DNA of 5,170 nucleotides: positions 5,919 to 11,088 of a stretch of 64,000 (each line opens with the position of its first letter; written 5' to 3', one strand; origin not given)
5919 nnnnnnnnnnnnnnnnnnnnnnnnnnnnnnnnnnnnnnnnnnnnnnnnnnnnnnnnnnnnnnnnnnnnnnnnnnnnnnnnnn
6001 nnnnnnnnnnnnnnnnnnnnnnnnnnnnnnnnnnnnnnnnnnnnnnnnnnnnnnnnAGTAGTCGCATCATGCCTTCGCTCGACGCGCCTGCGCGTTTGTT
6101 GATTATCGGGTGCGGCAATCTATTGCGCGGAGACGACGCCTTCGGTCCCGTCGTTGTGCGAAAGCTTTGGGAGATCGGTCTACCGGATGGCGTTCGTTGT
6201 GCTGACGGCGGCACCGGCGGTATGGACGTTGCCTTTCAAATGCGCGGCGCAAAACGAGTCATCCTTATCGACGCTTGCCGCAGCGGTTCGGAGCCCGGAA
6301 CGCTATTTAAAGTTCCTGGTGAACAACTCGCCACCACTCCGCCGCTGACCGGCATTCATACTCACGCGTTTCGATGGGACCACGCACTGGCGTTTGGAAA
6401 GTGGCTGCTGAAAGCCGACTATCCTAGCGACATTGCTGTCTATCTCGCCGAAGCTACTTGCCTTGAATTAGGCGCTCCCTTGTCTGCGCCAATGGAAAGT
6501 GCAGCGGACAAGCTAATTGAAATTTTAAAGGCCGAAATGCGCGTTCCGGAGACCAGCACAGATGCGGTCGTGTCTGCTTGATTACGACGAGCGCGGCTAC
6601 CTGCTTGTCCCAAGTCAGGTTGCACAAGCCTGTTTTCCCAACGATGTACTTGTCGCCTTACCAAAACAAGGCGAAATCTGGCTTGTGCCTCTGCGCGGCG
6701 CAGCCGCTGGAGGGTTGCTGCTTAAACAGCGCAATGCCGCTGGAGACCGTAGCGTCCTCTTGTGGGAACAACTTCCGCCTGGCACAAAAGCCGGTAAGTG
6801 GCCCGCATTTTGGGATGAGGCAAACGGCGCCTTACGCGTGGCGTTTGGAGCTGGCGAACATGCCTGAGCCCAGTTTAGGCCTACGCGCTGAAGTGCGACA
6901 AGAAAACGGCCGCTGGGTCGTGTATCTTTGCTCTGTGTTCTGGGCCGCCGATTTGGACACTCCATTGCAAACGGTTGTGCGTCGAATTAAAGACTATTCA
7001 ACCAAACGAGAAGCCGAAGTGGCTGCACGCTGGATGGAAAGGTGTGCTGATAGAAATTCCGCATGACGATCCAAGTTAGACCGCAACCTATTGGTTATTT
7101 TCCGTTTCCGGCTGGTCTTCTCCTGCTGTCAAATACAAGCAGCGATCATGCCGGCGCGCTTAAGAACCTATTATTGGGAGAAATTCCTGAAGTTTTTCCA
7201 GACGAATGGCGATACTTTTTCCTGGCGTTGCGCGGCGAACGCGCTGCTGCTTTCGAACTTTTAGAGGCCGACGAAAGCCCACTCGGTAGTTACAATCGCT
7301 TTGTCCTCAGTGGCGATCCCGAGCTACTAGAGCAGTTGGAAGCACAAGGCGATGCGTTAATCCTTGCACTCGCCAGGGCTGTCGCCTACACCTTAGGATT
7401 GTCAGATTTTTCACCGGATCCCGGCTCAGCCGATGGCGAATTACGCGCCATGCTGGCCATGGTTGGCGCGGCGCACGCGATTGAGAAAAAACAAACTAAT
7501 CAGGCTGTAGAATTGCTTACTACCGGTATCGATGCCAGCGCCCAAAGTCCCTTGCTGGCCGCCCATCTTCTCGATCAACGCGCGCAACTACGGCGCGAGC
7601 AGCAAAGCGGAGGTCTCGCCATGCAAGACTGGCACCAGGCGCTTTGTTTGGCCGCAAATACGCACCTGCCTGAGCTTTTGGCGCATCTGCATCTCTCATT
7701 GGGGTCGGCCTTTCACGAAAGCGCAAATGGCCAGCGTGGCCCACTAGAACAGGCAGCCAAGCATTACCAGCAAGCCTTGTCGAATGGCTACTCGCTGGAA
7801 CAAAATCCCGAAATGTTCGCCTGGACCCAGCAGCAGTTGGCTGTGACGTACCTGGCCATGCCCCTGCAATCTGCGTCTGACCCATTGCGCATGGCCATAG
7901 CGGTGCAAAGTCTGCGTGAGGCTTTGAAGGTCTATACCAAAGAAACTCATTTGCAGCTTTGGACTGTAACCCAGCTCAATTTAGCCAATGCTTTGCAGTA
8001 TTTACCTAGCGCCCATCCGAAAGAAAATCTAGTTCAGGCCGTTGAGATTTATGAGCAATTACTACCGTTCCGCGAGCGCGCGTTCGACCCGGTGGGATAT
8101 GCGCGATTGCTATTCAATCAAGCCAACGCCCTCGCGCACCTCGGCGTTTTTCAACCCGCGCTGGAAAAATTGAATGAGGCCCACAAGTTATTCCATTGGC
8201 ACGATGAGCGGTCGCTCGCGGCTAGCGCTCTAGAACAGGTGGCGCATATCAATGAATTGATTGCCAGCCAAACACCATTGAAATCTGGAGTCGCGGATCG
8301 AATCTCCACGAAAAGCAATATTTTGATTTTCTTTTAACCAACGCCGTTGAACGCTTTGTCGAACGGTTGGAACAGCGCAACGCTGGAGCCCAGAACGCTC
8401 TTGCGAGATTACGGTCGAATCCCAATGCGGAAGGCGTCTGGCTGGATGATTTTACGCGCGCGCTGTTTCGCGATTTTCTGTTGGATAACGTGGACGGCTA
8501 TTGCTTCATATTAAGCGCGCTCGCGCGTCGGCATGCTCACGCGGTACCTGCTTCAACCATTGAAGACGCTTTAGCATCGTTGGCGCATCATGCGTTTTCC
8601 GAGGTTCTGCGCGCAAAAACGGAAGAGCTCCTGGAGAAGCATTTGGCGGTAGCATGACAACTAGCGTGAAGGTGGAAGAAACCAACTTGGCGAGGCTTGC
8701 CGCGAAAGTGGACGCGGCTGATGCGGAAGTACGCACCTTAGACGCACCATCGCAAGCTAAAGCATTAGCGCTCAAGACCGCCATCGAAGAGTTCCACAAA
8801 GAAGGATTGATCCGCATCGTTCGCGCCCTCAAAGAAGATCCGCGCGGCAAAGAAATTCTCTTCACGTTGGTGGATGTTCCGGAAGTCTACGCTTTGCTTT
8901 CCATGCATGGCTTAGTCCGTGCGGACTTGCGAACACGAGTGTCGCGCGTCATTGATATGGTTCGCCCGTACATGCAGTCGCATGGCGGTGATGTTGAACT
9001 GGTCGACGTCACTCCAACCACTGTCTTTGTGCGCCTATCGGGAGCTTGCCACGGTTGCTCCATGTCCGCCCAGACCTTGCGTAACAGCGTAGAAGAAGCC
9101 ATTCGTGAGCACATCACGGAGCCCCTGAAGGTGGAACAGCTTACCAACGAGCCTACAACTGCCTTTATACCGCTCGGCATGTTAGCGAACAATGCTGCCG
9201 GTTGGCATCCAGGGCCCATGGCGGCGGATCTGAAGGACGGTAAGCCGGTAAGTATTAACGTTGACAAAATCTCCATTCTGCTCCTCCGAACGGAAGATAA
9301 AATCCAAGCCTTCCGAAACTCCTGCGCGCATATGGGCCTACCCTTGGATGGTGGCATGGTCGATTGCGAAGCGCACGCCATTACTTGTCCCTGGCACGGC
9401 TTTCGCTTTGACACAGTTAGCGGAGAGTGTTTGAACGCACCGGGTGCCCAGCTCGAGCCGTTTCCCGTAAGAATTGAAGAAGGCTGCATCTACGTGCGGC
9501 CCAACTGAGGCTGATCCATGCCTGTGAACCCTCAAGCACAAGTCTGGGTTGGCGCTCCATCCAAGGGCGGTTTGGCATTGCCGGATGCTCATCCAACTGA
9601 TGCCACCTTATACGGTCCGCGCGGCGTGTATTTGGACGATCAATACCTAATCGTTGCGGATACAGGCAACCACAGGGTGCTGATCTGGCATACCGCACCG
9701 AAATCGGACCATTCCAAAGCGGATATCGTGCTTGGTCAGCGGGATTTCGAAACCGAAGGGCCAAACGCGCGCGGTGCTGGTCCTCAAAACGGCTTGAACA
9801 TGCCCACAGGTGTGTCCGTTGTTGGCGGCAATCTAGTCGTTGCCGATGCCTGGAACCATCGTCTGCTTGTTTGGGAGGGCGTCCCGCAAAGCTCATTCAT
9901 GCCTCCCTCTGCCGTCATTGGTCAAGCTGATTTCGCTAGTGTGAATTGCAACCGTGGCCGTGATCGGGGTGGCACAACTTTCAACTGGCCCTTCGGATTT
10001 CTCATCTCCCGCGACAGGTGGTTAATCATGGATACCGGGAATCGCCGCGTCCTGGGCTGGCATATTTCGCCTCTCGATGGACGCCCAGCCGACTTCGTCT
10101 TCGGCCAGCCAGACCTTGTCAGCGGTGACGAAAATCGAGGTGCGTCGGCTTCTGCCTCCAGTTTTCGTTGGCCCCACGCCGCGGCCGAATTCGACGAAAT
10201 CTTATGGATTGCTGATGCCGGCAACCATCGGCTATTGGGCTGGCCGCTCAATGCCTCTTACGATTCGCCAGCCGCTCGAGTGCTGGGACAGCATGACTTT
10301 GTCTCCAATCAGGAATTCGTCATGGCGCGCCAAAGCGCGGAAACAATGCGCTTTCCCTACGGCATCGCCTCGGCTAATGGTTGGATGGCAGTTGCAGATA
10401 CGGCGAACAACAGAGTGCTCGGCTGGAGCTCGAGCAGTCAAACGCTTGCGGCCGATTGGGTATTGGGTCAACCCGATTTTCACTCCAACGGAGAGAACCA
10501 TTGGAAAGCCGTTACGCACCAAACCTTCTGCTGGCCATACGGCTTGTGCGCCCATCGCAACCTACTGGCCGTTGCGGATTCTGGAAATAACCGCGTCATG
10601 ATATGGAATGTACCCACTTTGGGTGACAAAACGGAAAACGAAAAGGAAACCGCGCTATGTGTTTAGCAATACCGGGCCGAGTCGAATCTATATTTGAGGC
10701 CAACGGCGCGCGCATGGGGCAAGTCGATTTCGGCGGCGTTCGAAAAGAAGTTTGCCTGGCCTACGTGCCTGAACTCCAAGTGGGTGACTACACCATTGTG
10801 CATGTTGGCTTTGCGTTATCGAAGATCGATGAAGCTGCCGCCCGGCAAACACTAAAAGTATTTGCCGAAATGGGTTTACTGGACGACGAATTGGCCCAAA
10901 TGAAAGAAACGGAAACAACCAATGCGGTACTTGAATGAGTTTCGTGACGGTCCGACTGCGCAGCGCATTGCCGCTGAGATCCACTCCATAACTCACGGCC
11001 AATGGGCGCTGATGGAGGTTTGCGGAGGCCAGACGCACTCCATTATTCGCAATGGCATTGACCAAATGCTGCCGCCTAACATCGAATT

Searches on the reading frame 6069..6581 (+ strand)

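Call 6: search_protein_families(library=pfam, proteins=[window:6069-6581:+], max_evalue=0.01)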
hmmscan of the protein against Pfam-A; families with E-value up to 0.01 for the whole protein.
window:6069-6581:+ (170 aa): 1 family
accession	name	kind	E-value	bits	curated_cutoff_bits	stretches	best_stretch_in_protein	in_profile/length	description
PF01750.23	HycI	-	3.7e-12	46.6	23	1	29-153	3-127/130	Hydrogenase maturation protease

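Call 7: search_protein_families(library=ncbifam, proteins=[window:6069-6581:+], max_evalue=0.001)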
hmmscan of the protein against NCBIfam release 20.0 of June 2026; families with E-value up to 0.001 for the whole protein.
window:6069-6581:+ (170 aa): 7 families
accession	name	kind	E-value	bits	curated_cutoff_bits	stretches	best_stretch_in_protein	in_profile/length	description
TIGR00072.1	hydrog_prot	superfamily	1.1e-38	132.5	47.45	1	11-156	1-144/145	hydrogenase maturation protease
TIGR00130.1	frhD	equivalog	2.2e-14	53.8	134.95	1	9-98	4-97/153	coenzyme F420-reducing hydrogenase, FrhD protein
TIGR00140.1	hupD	subfamily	2.3e-13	50.4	151.8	1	11-157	2-147/151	HyaD/HybD family hydrogenase maturation endopeptidase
NF045519.1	NiFeSe_H2_mat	exception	5.9e-12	45.7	190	1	9-88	2-81/152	NiFeSe hydrogenase maturation protease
NF007777.0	PRK10466.1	equivalog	2.1e-11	43.8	190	1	9-88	2-83/164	HyaD/HybD family hydrogenase maturation endopeptidase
NF007616.0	PRK10264.1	equivalog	2.3e-10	40.5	261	1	9-129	5-125/195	hydrogenase 1 maturation protease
TIGR00142.1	hycI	equivalog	1.1e-07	31.7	119.1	1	10-154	1-139/146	hydrogenase maturation peptidase HycI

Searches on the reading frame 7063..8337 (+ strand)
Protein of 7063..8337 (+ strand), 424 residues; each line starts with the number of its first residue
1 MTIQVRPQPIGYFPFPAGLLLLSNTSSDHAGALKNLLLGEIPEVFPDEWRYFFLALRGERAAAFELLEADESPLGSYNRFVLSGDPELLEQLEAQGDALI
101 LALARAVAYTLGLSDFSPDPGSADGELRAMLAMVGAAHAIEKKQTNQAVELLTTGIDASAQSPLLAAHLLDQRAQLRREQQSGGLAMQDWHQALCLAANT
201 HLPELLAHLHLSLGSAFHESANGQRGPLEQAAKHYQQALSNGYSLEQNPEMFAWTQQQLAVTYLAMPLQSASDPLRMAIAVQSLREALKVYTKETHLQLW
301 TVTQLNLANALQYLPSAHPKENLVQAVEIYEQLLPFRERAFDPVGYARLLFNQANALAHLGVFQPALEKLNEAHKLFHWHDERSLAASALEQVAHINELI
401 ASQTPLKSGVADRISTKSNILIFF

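Call 6: search_protein_families(library=pfam, proteins=[window:7063-8337:+], max_evalue=0.01)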
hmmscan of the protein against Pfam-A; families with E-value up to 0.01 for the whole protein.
window:7063-8337:+ (424 aa): 3 families
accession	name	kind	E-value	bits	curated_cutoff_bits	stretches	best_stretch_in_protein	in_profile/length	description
PF13424.12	TPR_12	-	0.0026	18.3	30.1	1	321-376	17-74/77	Tetratricopeptide repeat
PF07719.23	TPR_2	-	0.0046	17.4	27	0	347-376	1-30/34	Tetratricopeptide repeat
PF14938.12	SNAP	-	0.0085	16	25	0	226-333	88-181/282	Soluble NSF attachment protein, SNAP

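Call 7: search_protein_families(library=ncbifam, proteins=[window:7063-8337:+], max_evalue=0.001)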
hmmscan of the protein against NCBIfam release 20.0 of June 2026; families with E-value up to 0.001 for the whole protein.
window:7063-8337:+ (424 aa): 0 families

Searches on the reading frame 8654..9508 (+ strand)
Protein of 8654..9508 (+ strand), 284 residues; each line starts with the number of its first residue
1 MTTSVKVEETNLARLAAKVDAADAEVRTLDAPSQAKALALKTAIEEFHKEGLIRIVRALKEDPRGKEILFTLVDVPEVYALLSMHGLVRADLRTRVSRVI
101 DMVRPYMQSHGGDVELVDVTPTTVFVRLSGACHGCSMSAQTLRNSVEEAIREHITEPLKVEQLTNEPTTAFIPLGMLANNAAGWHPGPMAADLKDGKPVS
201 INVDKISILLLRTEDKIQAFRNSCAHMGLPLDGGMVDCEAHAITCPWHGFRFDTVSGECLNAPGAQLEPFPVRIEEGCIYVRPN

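Call 6: search_protein_families(library=pfam, proteins=[window:8654-9508:+], max_evalue=0.01)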
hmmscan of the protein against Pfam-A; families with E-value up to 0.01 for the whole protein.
window:8654-9508:+ (284 aa): 3 families
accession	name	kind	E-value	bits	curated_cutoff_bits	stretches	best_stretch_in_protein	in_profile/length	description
PF01106.22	NifU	-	3.2e-24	85.3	27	1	96-161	1-67/67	NifU-like domain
PF00355.32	Rieske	-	5.2e-17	62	20.3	1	184-266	2-82/88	Rieske [2Fe-2S] domain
PF13806.12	Rieske_2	-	7e-09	36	27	1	189-282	7-104/104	Rieske-like [2Fe-2S] domain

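Call 7: search_protein_families(library=ncbifam, proteins=[window:8654-9508:+], max_evalue=0.001)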
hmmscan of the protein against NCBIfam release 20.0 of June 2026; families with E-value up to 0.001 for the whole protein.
window:8654-9508:+ (284 aa): 10 families
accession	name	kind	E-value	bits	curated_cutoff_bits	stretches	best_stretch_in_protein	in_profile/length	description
TIGR02000.1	NifU_proper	equivalog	2e-15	57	273.3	1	94-161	222-288/290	Fe-S cluster assembly protein NifU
TIGR03341.1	YhgI_GntY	equivalog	3.4e-12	46.6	269.35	1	90-166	104-182/190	Fe-S biogenesis protein NfuA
TIGR02378.1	nirD_assim_sml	equivalog_domain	2.6e-10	40.4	74.65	1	192-282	10-104/105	nitrite reductase small subunit NirD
NF041683.1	ant_diox_AndAb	equivalog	3.4e-10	40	150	1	184-281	2-98/100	anthranilate 1,2-dioxygenase ferredoxin subunit AndAb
NF042948.2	3PPDioc_HcaC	equivalog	1.3e-09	38.2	150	1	191-282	10-101/105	3-phenylpropionate/cinnamic acid dioxygenase ferredoxin subunit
NF008392.0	PRK11190.1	equivalog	3.9e-09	36.7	268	1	90-162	105-180/192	Fe-S biogenesis protein NfuA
NF052579.1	BetMthstMoxSdmAMthl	equivalog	7.3e-08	31.7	600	1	184-261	18-93/351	4beta-methylsterol monooxygenase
NF007422.0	PRK09965.1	equivalog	1e-06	28.8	113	1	191-281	10-98/106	bifunctional 3-phenylpropionate/cinnamic acid dioxygenase ferredoxin subunit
TIGR02377.1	MocE_fam_FeS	subfamily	8.4e-06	25.7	136.15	1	213-281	32-99/101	MocE family 2Fe-2S type ferredoxin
NF041174.1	SDX_Thmprot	equivalog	4.9e-05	23.4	170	1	189-263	7-80/109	sulredoxin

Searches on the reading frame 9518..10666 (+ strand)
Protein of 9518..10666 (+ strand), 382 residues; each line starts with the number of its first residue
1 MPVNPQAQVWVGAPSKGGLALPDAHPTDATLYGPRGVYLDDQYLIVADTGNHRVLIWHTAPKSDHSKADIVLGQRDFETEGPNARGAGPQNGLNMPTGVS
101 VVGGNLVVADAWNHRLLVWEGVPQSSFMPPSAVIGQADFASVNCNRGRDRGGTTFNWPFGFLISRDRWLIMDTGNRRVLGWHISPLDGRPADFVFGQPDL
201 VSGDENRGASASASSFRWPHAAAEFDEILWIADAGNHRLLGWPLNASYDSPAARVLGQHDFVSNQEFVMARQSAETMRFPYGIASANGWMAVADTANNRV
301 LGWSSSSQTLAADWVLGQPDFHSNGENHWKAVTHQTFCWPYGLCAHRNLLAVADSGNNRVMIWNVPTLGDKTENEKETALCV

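Call 9: search_protein_families(library=pfam, proteins=[window:9518-10666:+], max_evalue=0.001)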
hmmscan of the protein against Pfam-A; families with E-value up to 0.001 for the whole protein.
window:9518-10666:+ (382 aa): 1 family
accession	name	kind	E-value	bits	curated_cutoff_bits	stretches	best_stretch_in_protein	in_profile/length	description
PF01436.27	NHL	-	9.1e-24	82.7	20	2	93-118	1-27/28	NHL repeat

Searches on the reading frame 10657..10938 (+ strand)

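Call 9: search_protein_families(library=pfam, proteins=[window:10657-10938:+], max_evalue=0.001)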
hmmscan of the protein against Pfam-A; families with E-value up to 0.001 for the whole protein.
window:10657-10938:+ (93 aa): 1 family
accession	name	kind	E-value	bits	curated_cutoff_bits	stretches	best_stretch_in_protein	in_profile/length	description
PF01455.23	HupF_HypC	-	1.7e-27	95.8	28.5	1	1-69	1-65/65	HupF/HypC family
